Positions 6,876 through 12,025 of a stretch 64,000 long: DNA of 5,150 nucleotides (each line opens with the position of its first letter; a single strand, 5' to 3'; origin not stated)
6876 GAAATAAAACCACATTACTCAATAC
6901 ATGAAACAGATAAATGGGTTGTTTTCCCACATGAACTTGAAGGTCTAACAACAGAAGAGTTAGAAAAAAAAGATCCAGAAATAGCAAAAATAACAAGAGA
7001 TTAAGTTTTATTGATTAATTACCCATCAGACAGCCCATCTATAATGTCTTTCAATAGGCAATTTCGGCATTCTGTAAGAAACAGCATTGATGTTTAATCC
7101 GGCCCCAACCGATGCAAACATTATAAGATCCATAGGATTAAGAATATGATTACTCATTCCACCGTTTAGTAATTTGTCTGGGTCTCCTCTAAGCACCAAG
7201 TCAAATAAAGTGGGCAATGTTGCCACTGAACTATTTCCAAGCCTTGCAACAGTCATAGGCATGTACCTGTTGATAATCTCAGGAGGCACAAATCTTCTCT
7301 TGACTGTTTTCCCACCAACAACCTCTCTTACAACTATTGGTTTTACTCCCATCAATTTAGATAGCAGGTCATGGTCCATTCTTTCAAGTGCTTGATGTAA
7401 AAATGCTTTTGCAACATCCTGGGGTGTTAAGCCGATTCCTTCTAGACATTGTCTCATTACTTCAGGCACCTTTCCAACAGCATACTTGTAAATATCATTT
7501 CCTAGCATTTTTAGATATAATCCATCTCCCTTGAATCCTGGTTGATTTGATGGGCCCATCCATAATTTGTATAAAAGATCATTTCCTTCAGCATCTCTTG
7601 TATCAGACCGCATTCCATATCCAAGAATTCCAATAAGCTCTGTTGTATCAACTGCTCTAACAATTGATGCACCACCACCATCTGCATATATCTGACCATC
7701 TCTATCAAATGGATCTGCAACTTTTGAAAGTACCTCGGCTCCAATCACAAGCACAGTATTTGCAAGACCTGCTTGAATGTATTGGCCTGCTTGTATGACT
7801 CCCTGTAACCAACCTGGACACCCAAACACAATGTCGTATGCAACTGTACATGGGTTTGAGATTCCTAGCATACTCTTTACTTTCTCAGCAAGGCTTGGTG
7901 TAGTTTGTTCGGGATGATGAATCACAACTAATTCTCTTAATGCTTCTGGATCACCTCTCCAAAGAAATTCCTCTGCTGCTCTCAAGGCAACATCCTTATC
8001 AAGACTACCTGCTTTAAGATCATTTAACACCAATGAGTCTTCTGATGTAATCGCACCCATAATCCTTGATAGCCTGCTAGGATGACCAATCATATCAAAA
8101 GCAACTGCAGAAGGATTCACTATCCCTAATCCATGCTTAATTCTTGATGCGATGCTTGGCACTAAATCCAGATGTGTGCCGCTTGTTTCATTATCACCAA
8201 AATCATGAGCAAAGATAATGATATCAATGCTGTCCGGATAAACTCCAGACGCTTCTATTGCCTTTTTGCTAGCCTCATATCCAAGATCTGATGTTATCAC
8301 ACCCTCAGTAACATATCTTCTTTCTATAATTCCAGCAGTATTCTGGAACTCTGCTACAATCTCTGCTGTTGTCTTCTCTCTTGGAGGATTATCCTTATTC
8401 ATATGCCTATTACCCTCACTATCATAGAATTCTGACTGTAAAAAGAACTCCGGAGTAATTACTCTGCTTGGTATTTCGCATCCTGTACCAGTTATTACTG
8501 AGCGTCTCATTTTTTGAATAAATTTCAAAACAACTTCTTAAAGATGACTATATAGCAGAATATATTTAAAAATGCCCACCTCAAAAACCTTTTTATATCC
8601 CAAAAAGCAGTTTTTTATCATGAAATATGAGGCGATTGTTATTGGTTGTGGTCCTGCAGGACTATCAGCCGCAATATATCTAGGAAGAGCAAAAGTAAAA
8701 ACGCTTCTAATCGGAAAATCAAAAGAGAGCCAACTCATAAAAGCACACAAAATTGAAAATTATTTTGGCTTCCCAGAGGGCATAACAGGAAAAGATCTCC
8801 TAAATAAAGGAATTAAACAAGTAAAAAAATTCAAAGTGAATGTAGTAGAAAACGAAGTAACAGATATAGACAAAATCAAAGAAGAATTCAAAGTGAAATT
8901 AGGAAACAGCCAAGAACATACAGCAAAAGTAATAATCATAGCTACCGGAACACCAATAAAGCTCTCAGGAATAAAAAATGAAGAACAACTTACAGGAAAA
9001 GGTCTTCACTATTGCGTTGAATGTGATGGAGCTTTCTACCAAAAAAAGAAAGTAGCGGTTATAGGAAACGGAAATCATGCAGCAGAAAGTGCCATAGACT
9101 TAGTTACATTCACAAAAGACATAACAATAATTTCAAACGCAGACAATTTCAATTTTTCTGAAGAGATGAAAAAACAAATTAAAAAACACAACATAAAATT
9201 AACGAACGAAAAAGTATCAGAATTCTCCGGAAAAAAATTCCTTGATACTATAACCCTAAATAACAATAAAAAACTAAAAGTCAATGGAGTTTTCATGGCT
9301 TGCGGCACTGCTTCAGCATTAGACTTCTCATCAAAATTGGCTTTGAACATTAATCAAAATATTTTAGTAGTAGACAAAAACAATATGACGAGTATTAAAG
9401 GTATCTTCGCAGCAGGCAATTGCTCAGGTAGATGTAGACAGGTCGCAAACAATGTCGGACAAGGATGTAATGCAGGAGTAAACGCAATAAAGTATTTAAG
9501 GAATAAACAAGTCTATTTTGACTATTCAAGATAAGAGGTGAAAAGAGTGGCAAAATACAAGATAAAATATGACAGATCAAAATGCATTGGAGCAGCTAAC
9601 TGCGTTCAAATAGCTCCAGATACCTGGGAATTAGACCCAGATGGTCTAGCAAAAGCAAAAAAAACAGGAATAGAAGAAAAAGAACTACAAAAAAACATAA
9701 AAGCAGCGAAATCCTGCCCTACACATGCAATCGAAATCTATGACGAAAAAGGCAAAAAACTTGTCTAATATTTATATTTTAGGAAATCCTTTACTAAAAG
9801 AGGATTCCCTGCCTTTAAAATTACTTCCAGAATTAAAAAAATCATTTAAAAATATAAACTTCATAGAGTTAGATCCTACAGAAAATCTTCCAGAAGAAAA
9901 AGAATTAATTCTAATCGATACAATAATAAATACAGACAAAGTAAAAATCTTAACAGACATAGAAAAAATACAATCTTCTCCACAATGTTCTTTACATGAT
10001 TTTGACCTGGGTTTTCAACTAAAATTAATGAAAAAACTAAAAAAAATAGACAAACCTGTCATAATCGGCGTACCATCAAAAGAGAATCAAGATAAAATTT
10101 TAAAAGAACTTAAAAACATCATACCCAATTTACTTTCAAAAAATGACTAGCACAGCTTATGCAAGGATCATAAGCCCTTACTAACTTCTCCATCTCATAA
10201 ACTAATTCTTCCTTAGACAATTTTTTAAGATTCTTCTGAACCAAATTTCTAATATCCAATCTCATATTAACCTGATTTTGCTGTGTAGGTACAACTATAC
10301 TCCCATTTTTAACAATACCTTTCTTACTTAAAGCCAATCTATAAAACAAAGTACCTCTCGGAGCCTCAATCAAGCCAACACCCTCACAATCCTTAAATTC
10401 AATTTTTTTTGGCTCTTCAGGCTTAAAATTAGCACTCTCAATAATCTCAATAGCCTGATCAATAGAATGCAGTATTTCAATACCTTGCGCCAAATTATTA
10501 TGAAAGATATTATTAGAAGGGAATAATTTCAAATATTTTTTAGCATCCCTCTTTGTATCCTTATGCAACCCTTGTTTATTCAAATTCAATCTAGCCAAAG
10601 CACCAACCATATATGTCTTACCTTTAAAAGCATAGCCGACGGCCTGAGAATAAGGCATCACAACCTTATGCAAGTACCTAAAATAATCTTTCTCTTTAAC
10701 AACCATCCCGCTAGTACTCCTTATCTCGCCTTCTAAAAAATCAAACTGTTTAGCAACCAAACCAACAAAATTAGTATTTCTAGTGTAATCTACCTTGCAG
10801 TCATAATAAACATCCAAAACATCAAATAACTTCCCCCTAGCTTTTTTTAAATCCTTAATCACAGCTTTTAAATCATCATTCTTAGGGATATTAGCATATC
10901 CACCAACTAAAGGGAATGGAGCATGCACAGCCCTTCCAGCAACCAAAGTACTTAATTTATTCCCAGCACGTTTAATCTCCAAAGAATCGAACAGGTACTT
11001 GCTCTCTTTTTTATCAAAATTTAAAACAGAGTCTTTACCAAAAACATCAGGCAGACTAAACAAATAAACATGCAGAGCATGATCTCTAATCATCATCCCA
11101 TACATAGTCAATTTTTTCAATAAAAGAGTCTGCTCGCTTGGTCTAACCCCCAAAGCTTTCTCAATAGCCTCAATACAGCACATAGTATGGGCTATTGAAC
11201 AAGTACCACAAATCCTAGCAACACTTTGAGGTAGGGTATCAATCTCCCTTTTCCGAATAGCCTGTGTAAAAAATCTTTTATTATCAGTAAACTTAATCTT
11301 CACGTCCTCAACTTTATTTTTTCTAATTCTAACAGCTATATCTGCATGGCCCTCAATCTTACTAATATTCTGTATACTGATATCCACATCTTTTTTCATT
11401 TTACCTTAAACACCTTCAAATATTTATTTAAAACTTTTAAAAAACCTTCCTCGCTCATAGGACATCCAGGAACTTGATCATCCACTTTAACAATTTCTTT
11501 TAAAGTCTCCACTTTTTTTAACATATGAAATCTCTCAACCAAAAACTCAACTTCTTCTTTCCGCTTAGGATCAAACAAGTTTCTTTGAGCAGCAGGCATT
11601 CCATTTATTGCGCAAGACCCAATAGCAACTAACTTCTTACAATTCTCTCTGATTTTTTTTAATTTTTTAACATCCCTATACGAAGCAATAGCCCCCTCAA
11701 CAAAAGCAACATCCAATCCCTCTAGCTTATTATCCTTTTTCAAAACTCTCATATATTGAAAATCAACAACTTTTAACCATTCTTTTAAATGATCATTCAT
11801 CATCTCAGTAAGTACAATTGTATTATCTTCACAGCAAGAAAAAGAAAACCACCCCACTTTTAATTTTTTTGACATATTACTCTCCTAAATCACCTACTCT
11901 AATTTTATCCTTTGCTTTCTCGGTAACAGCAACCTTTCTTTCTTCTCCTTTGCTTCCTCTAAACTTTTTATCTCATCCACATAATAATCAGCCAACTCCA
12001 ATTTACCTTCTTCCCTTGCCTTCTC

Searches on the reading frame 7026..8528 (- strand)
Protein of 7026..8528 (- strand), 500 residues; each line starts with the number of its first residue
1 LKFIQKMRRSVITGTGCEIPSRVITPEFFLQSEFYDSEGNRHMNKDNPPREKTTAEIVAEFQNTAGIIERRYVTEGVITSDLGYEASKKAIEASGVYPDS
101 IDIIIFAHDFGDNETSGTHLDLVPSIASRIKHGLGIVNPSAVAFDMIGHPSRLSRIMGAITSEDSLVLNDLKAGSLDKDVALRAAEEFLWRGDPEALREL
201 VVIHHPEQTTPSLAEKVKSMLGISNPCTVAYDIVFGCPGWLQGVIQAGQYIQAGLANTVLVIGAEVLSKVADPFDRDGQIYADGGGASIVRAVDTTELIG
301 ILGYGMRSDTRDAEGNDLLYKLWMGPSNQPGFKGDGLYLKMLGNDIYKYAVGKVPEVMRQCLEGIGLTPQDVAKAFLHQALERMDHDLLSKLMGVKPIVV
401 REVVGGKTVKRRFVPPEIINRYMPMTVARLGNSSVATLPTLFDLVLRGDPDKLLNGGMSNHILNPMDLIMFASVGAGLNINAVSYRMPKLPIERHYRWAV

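Call 62: search_protein_families(library=pfam, proteins=[window:7026-8528:-], max_evalue=0.00001)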
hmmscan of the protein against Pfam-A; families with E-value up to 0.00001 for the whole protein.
window:7026-8528:- (500 aa): 1 family
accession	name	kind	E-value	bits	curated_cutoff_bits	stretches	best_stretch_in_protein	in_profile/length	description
PF08545.16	ACP_syn_III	-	1e-14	54.6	24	1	231-309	1-79/80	3-Oxoacyl-[acyl-carrier-protein (ACP)] synthase III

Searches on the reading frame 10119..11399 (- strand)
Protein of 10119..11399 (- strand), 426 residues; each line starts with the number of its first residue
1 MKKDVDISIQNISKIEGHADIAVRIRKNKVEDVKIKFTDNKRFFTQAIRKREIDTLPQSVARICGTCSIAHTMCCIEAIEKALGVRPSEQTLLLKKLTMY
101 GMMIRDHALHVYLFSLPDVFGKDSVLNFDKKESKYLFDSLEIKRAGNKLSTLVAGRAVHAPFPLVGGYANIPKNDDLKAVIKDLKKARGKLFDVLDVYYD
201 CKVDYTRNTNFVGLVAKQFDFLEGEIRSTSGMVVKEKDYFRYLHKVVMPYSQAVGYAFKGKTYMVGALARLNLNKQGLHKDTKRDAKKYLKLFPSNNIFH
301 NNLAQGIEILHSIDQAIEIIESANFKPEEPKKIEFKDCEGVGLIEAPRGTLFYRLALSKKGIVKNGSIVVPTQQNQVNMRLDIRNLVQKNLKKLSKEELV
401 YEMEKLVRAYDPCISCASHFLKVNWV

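Call 62: search_protein_families(library=pfam, proteins=[window:10119-11399:-], max_evalue=0.00001)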
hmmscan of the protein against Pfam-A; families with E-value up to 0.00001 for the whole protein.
window:10119-11399:- (426 aa): 1 family
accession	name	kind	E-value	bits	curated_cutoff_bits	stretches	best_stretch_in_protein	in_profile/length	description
PF00374.24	NiFeSe_Hases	-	5.5e-27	95.3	25.8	2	48-135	7-94/508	Nickel-dependent hydrogenase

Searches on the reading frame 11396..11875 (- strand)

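Call 68: search_protein_families(library=pfam, proteins=[window:11396-11875:-], max_evalue=0.0001)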
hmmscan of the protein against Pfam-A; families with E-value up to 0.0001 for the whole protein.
window:11396-11875:- (159 aa): 1 family
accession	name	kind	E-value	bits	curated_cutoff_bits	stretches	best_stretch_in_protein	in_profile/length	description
PF01058.29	Oxidored_q6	-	2.1e-21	76.4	27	1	15-151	1-127/128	NADH ubiquinone oxidoreductase, 20 Kd subunit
